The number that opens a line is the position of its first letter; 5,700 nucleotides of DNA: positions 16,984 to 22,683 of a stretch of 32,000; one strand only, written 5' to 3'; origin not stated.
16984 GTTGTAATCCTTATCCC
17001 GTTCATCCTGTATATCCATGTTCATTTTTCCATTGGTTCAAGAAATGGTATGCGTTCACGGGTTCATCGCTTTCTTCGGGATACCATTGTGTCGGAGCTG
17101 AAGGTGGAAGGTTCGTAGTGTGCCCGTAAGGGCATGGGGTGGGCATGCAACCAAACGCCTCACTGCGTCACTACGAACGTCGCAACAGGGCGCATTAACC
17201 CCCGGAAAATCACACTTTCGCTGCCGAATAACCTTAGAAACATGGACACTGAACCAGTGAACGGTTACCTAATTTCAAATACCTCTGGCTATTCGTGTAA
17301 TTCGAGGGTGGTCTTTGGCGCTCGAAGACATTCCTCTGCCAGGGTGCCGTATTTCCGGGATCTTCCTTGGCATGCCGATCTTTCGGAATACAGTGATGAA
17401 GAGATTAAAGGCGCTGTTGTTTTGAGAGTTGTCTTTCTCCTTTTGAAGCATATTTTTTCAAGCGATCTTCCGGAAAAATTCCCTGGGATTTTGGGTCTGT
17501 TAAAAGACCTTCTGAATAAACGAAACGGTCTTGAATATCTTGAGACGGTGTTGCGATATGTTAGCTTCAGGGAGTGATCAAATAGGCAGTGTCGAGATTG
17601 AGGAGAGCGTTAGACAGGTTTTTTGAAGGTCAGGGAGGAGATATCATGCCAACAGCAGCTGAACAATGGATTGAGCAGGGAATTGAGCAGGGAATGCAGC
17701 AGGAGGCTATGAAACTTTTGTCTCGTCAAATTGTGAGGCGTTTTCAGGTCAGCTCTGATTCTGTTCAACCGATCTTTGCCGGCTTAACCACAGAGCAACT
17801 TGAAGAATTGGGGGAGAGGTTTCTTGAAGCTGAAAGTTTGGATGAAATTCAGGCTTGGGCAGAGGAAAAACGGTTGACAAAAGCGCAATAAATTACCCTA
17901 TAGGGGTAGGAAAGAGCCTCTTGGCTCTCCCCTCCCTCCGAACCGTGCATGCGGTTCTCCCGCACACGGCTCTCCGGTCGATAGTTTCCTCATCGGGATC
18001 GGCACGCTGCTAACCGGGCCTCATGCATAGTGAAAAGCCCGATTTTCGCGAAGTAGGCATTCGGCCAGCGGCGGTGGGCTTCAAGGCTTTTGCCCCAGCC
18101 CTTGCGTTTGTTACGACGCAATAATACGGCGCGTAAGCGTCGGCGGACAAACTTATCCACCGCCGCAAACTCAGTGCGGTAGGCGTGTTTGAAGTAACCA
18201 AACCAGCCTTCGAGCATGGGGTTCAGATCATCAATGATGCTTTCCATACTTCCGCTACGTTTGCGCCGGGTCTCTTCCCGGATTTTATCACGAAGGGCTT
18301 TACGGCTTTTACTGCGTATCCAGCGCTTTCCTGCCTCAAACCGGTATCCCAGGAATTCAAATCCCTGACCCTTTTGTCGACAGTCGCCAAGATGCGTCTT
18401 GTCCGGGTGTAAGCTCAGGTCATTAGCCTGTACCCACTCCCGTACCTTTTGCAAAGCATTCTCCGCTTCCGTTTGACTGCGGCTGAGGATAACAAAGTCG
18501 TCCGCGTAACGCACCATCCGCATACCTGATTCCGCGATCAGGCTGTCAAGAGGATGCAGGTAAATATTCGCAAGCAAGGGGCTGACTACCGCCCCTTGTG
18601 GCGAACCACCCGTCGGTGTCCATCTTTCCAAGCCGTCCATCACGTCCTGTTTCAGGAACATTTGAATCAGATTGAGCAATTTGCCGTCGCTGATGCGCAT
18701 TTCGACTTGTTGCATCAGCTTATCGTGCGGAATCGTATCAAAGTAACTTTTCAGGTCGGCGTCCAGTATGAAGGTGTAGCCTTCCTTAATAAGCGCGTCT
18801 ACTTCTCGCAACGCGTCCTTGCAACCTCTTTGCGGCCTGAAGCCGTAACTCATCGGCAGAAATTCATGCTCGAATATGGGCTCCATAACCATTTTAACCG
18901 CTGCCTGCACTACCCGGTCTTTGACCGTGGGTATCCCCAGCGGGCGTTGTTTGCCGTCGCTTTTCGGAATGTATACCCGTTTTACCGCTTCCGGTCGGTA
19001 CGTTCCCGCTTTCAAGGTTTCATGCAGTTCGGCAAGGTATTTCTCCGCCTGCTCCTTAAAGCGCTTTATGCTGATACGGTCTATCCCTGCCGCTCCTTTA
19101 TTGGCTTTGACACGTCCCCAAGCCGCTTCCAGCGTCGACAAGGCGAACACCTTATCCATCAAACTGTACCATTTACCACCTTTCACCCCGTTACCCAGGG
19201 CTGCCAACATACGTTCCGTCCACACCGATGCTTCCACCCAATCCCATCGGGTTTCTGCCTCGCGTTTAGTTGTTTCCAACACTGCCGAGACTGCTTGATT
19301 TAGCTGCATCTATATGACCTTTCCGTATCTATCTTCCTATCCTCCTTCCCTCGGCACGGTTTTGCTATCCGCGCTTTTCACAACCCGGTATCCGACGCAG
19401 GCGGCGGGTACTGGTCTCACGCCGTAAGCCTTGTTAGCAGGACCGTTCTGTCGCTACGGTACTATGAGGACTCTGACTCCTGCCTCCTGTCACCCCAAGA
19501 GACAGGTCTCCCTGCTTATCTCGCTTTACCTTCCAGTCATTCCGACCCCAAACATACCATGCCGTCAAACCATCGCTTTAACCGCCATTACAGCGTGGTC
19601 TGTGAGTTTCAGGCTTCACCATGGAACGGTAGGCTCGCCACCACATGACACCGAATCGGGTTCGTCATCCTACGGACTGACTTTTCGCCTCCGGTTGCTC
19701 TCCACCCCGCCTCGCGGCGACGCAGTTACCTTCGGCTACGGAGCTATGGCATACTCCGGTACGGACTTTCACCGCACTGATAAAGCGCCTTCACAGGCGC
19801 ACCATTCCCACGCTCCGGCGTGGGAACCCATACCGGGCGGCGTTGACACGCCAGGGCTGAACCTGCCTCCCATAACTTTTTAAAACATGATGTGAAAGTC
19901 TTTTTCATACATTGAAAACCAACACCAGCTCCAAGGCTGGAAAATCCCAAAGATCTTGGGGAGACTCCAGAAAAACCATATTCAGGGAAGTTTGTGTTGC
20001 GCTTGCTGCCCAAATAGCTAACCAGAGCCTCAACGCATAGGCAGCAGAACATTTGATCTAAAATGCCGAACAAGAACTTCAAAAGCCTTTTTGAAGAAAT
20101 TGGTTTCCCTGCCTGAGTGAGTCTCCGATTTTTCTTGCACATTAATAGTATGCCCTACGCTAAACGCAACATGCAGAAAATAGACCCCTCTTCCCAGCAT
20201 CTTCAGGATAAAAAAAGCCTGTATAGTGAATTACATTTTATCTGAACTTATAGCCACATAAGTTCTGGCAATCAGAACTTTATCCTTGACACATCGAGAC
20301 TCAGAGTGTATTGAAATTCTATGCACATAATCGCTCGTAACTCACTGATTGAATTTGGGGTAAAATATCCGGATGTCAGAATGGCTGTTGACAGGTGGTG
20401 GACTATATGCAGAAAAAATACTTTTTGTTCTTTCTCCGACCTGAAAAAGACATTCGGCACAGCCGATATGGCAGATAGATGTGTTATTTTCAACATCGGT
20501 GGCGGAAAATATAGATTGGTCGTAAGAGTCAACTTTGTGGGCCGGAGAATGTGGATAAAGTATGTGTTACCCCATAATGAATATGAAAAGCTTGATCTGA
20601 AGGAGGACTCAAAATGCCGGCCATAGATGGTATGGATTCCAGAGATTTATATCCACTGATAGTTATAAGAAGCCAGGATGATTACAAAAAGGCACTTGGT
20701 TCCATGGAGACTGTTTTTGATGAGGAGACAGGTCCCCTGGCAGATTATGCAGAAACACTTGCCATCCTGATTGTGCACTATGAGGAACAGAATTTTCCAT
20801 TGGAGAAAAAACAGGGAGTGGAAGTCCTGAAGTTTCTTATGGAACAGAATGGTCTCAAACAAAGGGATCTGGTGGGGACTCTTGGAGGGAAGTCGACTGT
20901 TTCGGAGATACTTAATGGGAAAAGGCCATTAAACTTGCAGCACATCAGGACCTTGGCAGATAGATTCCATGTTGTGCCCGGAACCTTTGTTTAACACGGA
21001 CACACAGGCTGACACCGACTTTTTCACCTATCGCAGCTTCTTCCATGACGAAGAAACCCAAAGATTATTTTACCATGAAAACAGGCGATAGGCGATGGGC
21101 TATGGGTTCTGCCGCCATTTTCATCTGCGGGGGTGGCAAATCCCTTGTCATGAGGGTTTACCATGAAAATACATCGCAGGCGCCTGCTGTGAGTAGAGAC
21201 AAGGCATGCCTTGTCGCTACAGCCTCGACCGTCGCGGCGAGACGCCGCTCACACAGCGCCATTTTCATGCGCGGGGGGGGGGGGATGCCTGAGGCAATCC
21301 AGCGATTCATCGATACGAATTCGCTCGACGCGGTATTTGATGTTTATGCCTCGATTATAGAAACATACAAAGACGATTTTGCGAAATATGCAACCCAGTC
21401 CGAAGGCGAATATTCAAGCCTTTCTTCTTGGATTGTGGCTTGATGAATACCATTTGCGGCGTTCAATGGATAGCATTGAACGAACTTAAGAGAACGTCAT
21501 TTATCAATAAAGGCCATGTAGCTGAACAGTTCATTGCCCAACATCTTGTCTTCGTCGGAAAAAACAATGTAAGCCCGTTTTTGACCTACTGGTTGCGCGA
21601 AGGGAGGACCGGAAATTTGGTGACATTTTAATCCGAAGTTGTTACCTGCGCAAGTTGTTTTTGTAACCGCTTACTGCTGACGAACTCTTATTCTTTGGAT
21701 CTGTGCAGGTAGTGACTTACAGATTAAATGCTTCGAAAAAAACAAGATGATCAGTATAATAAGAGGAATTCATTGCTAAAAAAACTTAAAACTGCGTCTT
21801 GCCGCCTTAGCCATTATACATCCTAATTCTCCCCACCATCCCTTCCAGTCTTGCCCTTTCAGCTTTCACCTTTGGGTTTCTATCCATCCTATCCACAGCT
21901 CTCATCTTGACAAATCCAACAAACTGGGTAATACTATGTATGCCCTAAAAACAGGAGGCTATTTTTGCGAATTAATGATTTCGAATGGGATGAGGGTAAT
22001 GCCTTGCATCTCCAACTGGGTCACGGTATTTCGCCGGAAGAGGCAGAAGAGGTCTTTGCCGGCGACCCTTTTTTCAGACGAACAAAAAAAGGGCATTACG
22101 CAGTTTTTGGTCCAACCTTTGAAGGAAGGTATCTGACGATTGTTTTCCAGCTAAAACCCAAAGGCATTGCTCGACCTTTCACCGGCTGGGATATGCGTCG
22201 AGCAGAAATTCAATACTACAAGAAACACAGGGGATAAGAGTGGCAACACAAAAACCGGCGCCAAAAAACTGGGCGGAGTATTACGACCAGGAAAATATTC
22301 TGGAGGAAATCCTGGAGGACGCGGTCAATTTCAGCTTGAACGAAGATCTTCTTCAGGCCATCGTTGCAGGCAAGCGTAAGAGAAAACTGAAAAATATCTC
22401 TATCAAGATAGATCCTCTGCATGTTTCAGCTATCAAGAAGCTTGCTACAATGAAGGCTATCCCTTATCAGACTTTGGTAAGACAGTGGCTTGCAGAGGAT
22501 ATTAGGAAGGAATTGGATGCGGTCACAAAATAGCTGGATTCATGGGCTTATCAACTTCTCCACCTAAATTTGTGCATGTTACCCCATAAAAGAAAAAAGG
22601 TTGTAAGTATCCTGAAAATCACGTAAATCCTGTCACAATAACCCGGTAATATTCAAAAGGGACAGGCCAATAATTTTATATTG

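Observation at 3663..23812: All three divergent Rpn/YhgA-like families carry an internal SD plus in-frame ATG that delimits a nested small ORF: candidate intragenic toxin/antitoxin architecture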

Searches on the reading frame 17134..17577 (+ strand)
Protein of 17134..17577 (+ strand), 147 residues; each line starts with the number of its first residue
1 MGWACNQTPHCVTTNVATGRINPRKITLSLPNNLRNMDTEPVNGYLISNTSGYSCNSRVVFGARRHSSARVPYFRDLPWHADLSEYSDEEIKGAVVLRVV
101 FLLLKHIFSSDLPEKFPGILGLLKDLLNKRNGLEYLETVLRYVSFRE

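Call 5: search_protein_families(library=pfam, proteins=[window:17134-17577:+], max_evalue=0.1)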
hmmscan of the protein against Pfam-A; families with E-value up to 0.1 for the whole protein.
window:17134-17577:+ (147 aa): 1 family
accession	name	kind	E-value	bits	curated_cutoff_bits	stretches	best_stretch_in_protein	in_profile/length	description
PF04754.18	Transposase_31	-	0.0014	18.7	21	1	81-131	150-200/203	Putative transposase, YhgA-like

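Call 6: search_protein_families(library=ncbifam, proteins=[window:17134-17577:+], max_evalue=0.1)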
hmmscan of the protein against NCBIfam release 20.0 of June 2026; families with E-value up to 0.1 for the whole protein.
window:17134-17577:+ (147 aa): 0 families

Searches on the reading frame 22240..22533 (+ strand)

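Call 43: search_protein_families(library=pfam, proteins=[window:22240-22533:+], max_evalue=0.001)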
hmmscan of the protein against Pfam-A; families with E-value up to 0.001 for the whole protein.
window:22240-22533:+ (97 aa): 1 family
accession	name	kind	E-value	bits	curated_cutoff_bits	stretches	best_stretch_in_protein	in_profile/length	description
PF12441.14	CopG_antitoxin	-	1.5e-06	29.3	28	1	47-86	39-78/79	CopG antitoxin of type II toxin-antitoxin system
